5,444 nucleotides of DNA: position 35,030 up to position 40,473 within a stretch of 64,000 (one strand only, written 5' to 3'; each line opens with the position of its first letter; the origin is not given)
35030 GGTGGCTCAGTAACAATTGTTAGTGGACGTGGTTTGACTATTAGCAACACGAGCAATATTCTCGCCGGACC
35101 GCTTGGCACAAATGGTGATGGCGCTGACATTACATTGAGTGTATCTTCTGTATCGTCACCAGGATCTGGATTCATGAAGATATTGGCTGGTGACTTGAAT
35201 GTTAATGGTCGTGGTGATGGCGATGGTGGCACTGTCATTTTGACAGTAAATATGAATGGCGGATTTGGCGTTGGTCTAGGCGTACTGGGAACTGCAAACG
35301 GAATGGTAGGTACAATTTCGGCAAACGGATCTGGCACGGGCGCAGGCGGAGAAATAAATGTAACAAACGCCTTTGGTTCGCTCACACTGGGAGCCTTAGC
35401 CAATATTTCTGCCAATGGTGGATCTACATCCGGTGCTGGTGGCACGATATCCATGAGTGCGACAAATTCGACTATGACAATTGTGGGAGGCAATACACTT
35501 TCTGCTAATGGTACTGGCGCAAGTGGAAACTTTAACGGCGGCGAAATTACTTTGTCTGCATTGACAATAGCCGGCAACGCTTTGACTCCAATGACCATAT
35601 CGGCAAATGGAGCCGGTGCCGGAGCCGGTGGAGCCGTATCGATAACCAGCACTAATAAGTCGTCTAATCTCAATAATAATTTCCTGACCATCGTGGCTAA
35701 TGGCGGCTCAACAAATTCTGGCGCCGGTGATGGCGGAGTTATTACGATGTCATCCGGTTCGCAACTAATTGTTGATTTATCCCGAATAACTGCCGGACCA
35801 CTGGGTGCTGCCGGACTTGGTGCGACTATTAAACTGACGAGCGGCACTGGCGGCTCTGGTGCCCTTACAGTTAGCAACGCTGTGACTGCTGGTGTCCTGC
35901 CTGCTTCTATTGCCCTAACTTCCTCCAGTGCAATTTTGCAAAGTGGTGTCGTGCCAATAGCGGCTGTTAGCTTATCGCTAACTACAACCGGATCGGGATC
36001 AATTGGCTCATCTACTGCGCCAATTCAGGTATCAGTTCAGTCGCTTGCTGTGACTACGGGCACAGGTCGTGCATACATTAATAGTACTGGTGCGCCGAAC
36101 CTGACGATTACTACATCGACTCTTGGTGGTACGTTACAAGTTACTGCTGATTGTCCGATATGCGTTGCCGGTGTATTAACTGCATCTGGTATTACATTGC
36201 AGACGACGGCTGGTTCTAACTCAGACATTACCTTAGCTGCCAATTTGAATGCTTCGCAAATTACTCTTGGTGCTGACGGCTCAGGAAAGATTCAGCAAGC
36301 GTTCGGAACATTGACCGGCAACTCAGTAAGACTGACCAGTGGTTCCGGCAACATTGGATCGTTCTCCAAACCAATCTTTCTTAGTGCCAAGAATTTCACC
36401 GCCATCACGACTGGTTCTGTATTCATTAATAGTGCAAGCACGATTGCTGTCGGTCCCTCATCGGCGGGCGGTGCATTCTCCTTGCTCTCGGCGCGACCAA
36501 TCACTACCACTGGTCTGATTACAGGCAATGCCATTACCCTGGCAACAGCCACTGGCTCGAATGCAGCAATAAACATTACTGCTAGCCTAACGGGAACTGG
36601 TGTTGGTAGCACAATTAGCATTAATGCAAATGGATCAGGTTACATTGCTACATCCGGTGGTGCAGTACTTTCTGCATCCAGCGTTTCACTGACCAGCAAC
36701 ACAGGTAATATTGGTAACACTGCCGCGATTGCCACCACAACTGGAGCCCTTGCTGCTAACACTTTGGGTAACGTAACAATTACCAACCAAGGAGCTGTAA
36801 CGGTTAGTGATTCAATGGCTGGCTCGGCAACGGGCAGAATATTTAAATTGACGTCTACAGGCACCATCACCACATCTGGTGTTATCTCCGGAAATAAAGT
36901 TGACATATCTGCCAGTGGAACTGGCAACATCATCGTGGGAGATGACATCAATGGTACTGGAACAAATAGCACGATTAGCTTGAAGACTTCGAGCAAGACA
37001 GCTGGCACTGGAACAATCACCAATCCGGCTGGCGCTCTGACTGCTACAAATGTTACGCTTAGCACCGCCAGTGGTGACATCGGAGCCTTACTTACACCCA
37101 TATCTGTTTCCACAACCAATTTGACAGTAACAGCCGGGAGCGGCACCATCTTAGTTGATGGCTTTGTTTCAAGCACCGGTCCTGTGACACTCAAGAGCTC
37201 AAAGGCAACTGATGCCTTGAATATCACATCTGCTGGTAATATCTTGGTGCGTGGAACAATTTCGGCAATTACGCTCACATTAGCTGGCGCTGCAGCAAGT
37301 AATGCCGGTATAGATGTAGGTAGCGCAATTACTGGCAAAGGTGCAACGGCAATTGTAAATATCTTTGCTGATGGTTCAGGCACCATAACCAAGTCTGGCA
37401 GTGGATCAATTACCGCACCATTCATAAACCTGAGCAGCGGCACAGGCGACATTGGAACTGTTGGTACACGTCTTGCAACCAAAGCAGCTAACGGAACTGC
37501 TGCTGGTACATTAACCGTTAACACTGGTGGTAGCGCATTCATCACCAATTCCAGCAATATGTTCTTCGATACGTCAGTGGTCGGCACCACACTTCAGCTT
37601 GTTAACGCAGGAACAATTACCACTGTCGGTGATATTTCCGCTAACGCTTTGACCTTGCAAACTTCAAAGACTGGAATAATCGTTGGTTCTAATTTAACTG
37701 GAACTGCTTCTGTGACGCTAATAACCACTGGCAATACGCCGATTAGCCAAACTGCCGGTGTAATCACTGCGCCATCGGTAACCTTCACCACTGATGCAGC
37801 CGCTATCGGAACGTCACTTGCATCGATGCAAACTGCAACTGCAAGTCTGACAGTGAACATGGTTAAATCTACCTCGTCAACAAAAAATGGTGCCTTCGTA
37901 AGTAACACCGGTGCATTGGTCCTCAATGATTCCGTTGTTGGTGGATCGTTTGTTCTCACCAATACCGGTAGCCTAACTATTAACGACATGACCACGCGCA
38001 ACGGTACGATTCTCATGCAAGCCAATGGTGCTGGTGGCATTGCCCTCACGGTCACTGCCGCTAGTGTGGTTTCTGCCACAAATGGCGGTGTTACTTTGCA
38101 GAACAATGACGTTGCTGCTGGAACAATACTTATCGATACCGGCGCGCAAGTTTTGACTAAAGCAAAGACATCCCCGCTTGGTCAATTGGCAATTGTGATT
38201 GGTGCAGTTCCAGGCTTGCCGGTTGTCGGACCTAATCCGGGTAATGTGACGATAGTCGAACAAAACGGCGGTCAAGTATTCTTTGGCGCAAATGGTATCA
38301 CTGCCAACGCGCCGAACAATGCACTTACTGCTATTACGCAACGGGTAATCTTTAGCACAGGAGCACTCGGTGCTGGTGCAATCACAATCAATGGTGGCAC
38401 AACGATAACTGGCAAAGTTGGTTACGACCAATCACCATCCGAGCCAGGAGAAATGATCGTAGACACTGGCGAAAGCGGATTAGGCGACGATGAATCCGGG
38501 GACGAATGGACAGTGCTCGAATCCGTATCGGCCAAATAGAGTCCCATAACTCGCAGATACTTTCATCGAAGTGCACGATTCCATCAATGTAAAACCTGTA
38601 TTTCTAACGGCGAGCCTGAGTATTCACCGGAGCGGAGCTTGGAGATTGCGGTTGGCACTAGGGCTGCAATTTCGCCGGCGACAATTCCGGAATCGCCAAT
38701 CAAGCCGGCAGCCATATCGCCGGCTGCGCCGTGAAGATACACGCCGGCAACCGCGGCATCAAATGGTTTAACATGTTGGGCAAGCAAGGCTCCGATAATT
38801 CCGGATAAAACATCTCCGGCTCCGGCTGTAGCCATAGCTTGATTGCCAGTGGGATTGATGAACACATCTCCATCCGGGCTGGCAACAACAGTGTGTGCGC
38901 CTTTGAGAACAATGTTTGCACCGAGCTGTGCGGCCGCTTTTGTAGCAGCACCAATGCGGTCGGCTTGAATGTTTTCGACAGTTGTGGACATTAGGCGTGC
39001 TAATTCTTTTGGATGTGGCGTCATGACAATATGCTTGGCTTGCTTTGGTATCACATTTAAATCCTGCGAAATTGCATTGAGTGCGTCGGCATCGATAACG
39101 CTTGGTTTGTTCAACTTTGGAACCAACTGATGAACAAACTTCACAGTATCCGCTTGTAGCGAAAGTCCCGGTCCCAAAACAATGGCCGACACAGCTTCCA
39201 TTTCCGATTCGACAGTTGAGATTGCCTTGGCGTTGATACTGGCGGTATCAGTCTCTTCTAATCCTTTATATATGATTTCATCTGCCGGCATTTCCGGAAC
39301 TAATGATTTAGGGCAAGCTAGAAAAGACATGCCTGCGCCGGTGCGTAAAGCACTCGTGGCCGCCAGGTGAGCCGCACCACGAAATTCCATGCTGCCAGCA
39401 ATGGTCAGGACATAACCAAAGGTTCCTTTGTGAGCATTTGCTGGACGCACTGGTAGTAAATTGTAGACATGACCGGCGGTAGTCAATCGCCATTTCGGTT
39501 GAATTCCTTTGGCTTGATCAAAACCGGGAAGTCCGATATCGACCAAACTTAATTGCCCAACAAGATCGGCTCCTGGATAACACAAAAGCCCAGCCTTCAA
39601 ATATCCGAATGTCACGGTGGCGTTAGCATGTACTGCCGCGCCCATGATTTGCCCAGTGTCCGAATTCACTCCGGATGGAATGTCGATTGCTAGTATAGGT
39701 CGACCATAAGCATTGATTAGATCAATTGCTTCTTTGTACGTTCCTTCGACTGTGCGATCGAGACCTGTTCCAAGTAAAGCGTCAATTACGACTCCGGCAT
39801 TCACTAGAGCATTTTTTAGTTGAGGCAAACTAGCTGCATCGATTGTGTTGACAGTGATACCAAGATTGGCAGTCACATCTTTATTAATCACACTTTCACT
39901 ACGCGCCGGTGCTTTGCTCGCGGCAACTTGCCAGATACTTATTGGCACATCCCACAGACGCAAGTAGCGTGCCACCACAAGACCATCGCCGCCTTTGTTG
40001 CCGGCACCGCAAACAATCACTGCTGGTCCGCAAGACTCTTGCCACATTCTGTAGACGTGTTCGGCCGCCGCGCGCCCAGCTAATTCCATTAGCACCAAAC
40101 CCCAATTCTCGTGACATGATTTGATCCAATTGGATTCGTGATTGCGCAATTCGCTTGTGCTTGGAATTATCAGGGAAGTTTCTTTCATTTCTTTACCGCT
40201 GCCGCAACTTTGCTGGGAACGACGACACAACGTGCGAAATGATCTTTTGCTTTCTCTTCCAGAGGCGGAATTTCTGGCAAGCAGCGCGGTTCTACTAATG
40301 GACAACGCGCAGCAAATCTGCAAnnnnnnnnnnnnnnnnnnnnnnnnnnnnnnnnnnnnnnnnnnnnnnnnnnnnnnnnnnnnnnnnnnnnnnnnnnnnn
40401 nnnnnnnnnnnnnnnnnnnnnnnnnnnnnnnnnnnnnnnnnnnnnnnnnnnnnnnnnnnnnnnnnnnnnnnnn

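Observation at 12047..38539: A single 26.5-kb gene encoding a secreted repeat protein of about 8,830 aa from an unrecognised family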

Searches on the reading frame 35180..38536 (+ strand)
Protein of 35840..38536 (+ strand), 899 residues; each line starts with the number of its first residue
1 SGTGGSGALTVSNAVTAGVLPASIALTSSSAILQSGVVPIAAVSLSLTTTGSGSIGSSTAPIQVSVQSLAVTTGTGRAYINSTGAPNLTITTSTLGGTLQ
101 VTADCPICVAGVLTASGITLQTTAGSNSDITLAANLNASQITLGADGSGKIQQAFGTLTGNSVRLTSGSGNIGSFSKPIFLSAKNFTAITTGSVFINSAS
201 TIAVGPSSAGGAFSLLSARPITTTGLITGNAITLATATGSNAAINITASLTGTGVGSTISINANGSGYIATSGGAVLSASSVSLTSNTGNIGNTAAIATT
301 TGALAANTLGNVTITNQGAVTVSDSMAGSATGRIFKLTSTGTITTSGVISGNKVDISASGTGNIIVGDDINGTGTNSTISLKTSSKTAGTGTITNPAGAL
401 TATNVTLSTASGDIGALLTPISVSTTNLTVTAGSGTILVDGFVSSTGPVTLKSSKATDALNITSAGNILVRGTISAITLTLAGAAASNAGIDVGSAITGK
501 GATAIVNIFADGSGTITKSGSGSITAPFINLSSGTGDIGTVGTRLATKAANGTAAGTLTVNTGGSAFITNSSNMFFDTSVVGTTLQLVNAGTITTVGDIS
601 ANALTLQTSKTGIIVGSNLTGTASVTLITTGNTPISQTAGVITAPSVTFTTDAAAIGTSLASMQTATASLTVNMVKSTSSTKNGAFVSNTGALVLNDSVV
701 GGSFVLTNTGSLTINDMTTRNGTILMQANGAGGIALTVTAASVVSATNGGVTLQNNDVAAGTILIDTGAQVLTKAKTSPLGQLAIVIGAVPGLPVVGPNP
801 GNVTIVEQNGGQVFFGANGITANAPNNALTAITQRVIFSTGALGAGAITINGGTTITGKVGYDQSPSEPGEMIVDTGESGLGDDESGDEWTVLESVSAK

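Call 12: search_solved_structures(query=window:35840-38536:+, max_evalue=10, show_alignments=1)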
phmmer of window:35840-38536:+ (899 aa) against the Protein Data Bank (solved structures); distinct sequences matched with E-value up to 10: 5.
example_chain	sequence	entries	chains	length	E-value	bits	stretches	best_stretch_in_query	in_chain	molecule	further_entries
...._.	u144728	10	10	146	0.026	16.2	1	573-674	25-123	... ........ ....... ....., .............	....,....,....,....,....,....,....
2w6h_H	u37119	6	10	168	0.1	14.2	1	554-670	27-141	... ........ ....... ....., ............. | F1-ATPASE DELTA SUBUNIT | ATP synthase F(1) complex subunit delta, mitochondrial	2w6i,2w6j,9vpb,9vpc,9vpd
6tt7_H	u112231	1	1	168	0.17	13.5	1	572-670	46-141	ATP synthase F1 subunit delta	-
1e79_H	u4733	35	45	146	0.18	13.4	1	563-670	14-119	ATP SYNTHASE DELTA CHAIN | BOVINE MITOCHONDRIAL F1-ATPASE | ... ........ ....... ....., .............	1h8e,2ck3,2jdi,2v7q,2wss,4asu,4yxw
2xnd_H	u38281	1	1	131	0.25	12.9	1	586-671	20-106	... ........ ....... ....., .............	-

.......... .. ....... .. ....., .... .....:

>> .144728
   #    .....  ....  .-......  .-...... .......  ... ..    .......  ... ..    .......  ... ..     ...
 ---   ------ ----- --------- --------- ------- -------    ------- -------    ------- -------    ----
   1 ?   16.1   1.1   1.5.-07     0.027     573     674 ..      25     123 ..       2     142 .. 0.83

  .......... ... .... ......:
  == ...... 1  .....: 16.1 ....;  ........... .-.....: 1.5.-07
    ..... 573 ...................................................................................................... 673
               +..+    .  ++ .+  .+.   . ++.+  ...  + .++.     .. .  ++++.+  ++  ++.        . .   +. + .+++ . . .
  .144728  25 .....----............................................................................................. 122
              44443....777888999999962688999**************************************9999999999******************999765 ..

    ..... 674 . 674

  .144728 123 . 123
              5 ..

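Call 38: find_homologous_proteins(query=window:35849-38536:+, max_evalue=0.001)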
Query window:35849-38536:+ (896 aa): 2 proteins with E <= 0.001 among 8000 candidates.
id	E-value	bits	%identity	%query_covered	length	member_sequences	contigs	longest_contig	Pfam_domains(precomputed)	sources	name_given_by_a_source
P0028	7.1e-46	175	34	44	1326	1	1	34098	-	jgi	jgi:filamentous hemagglutinin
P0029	1.5e-10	58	35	39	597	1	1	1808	-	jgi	jgi:hypothetical protein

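Call 63: predict_structure(alignment_id=A4)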
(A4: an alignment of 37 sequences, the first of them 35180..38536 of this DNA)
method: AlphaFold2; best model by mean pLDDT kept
length: 1119 residues; sequences in the alignment: 37
mean_pLDDT: 67.8   pTM: 0.46
mean pLDDT of the five models: 67.8, 65.1, 65.1, 63.9, 61.8
residues with pLDDT >= 90: 203; 70-90: 354; 50-70: 290; < 50: 272
segments of 3 or more residues with pLDDT < 50: 259-262, 277-283, 409-429, 513-516, 518-527, 636-638, 683-693, 703-708, 760-774, 783-795, 897-904, 959-971, 974-984, 986-1004, 1006-1032, 1036-1055, 1059-1119
pLDDT, mean of each block of 10 residues (from residue 1): 92 97 93 78 95 98 95 95 97 97 95 95 98 93 98 97 94 95 96 94 94 94 79 64 78 52 63 49 54 65 71 70 81 82 77 81 78 71 71 55 51 35 46 76 80 81 82 80 80 77 77 45 41 78 69 74 83 83 81 80 67 72 82 54 77 65 67 61 42 57 49 59 64 59 63 58 43 52 44 49 66 73 77 77 78 69 78 58 57 58 53 65 63 62 55 50 47 44 46 43 43 33 38 48 40 45 41 42 38 32 35 32
secondary structure, 60 per line:
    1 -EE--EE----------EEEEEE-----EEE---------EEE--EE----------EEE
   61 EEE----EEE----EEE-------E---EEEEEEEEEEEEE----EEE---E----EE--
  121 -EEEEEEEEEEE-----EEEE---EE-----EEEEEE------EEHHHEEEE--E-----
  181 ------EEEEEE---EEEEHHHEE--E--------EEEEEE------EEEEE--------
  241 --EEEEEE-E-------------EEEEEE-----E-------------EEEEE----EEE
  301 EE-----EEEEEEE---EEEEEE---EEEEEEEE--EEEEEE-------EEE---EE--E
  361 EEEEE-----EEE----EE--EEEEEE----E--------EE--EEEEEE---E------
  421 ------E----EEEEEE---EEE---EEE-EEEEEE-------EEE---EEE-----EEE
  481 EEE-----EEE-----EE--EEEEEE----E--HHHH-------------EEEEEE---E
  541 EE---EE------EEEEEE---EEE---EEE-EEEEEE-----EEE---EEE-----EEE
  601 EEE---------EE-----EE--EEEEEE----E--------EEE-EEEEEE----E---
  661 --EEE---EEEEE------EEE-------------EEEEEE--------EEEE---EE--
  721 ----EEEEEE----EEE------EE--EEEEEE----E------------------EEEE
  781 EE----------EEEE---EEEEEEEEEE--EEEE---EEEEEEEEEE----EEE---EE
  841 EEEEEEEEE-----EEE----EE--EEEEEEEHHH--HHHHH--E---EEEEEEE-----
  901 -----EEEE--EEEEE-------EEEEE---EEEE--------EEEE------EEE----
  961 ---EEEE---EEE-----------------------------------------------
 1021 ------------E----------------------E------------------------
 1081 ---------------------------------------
elements in order (helices of 4 or more, strands of 3 or more residues): E18-23 E29-31 E41-43 E58-63 E68-70 E75-77 E89-101 E106-108 E122-132 E138-141 E152-157 E169-172 E187-192 E196-199 E216-221 E228-232 E243-248 E264-269 E289-293 E298-302 E308-314 E318-323 E327-334 E337-342 E350-352 E360-365 E371-373 E382-387 E405-410 E432-437 E441-443 E447-449 E451-456 E464-466 E470-472 E478-483 E489-491 E501-506 H514-517 E531-536 E540-542 E554-559 E563-565 E569-571 E573-578 E584-586 E590-592 E598-603 E624-629 E643-645 E647-652 E663-665 E669-673 E680-682 E696-701 E710-713 E725-730 E735-737 E748-753 E777-782 E793-796 E800-809 E812-815 E819-828 E833-835 E839-849 E855-857 E866-872 H878-882 E889-895 E906-909 E912-916 E924-928 E932-935 E944-947 E954-956 E964-967 E971-973

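Call 69: fold_search(model_id=the predicted structure, library=pdb)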
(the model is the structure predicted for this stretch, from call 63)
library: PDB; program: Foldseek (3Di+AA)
matches with E <= 10: 10; with E <= 0.001: 0
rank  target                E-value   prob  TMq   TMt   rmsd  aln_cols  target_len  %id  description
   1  8vbb_A                5.7e-01  0.09  0.14  0.15  23.7      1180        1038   16  The secreted adhesin EtpA of Enterotoxigenic Escherichia coli in complex with the mouse mAb 1G05 (released 2024-09-04)
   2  4om9                  1.0e+00  0.04  0.10  0.11  27.9      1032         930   11  X-Ray Crystal Structure of the passenger domain of Plasmid encoded toxin, an Autrotansporter Enterotoxin from enteroaggr (released 2014-03-12)
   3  6p5t_B                1.1e+00  0.06  0.14  0.17  23.6      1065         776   13  Surface-layer (S-layer) RsaA protein from Caulobacter crescentus bound to strontium and iodide (released 2020-01-15)
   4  6p5t_D                1.4e+00  0.05  0.13  0.17  23.2      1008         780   15  Surface-layer (S-layer) RsaA protein from Caulobacter crescentus bound to strontium and iodide (released 2020-01-15)
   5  4y9v_A                2.3e+00  0.03  0.08  0.12  16.3       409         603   10  Gp54 tailspike of Acinetobacter baumannii bacteriophage AP22 in complex with A. baumannii capsular saccharide (released 2017-02-01)
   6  6p5t_C                2.8e+00  0.03  0.14  0.17  22.8      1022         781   14  Surface-layer (S-layer) RsaA protein from Caulobacter crescentus bound to strontium and iodide (released 2020-01-15)
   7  6p5t_A                5.4e+00  0.03  0.15  0.18  22.7      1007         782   14  Surface-layer (S-layer) RsaA protein from Caulobacter crescentus bound to strontium and iodide (released 2020-01-15)
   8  6z7p_A                5.9e+00  0.01  0.09  0.10  24.1      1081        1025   14  Composite model of the Caulobacter crescentus S-layer bound to the O-antigen of lipopolysaccharide (released 2020-07-15)
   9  5n8p_A                6.5e+00  0.01  0.10  0.12  23.6      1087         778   13  S-layer protein RsaA from C. crescentus (released 2017-04-12)
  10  3p4g_C                7.7e+00  0.01  0.07  0.16  18.3       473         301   11  X-ray crystal structure of a hyperactive, Ca2+-dependent, beta-helical antifreeze protein from an Antarctic bacterium (released 2011-04-27)

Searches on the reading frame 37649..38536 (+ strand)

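Call 43: search_protein_families(library=pfam, proteins=[window:37649-38536:+], max_evalue=10)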
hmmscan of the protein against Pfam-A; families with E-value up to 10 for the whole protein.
window:37649-38536:+ (296 aa): 2 families
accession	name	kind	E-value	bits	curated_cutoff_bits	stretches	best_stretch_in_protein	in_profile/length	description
PF14258.12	DUF4350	-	0.07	13.8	30.4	1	42-119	83-172/181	Domain of unknown function (DUF4350)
PF02136.26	NTF2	-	0.27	12.2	21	1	48-96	40-88/116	Nuclear transport factor 2 (NTF2) domain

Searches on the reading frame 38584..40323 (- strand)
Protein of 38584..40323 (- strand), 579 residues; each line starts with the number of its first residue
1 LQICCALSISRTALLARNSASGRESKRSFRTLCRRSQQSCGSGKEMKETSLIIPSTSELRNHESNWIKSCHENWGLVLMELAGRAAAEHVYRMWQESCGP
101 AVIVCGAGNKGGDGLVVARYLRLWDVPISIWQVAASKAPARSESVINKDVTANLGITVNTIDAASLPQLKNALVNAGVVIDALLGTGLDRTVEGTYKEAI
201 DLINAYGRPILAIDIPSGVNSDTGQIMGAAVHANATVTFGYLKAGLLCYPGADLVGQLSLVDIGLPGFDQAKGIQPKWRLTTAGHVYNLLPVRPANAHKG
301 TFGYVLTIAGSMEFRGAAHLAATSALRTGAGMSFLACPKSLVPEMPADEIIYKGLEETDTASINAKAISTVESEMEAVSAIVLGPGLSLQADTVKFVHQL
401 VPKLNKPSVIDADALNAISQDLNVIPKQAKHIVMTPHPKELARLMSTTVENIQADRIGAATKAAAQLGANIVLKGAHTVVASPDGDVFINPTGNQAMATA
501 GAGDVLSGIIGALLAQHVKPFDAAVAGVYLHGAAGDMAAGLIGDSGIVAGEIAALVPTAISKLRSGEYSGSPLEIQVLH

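Call 6: search_protein_families(library=pfam, proteins=[window:38584-40323:-], max_evalue=0.001)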
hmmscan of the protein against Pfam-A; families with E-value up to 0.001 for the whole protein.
window:38584-40323:- (579 aa): 3 families
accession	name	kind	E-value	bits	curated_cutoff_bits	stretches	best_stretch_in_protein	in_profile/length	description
PF01256.23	Carb_kinase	-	1.6e-55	188.7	27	1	305-539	1-224/242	NAD(P)H-hydrate dehydratase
PF03853.21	YjeF_N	-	1.9e-41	142.3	24.9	1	77-245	3-169/169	YjeF-related protein N-terminus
PF08543.17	Phos_pyr_kin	-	1.9e-05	24.6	27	1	411-525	105-222/246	Phosphomethylpyrimidine kinase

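Call 83: list_cluster_members(proteins=[window:38584-40188:-, window:38584-40089:-, window:38584-40149:-, window:40185-41165:-, window:40185-41192:-, window:41493-43298:-, window:41493-43301:-, window:41493-43418:-, window:43546-44244:-, window:38584-40323:-])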
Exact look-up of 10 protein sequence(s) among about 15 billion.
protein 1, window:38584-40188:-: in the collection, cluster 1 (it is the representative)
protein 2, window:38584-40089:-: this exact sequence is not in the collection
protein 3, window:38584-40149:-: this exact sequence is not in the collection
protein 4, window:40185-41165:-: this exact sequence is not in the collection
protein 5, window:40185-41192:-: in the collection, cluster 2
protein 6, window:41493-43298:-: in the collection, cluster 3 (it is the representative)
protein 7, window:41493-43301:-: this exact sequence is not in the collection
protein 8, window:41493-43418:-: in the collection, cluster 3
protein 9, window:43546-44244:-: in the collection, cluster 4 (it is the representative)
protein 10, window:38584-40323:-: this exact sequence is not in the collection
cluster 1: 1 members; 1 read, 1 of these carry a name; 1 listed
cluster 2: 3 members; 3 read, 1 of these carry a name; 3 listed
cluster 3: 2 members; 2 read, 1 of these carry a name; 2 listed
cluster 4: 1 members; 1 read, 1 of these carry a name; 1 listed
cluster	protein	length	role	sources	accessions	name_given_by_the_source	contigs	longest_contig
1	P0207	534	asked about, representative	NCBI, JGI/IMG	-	NAD(P)H-hydrate epimerase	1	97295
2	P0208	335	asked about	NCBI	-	-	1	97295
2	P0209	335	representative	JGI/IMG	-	oligopeptide/dipeptide ABC transporter ATP-binding protein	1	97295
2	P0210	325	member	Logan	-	-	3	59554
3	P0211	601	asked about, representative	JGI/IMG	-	amino acid permease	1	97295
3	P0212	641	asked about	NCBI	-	-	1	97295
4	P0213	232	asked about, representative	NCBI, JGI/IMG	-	two-component system KDP operon response regulator KdpE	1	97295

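Call 84: find_encoding_contigs(protein=P0210, flank=10000, max_places=4)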
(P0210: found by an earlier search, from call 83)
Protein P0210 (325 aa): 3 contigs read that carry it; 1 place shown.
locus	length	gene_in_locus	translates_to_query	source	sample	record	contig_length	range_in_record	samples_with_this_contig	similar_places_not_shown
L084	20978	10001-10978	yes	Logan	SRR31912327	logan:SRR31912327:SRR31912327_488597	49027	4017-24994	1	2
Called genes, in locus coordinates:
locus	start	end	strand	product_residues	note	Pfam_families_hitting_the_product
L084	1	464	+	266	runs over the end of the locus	PF25526:LIP-1 (weak)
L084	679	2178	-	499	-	-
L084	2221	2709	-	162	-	-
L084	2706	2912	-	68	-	-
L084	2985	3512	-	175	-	PF18884:TSP3_bac (faint)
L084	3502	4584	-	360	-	PF00033:Cytochrome_B, PF14358:DUF4405 (weak), PF13631:Cytochrom_B_N_2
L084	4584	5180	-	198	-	PF00355:Rieske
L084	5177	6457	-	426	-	PF04339:FemAB_like, PF13480:Acetyltransf_6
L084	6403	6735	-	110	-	PF00893:Multi_Drug_Res (weak), PF00892:EamA, PF10639:TMEM234 (weak)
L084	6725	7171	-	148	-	PF00892:EamA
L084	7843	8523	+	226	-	PF22741:PTP-NADK, PF03162:Y_phosphatase2, PF13350:Y_phosphatase3 (weak), PF22784:PTP-SAK (weak), PF00782:DSPc, PF22785:Tc-R-P, PF00102:Y_phosphatase (faint)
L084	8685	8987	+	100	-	-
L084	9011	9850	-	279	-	PF00561:Abhydrolase_1, PF12146:Hydrolase_4, PF12697:Abhydrolase_6 (faint), PF00561:Abhydrolase_1 (weak), PF12146:Hydrolase_4 (weak)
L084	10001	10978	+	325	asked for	PF00005:ABC_tran, PF08352:oligo_HPY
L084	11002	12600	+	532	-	PF03853:YjeF_N, PF01256:Carb_kinase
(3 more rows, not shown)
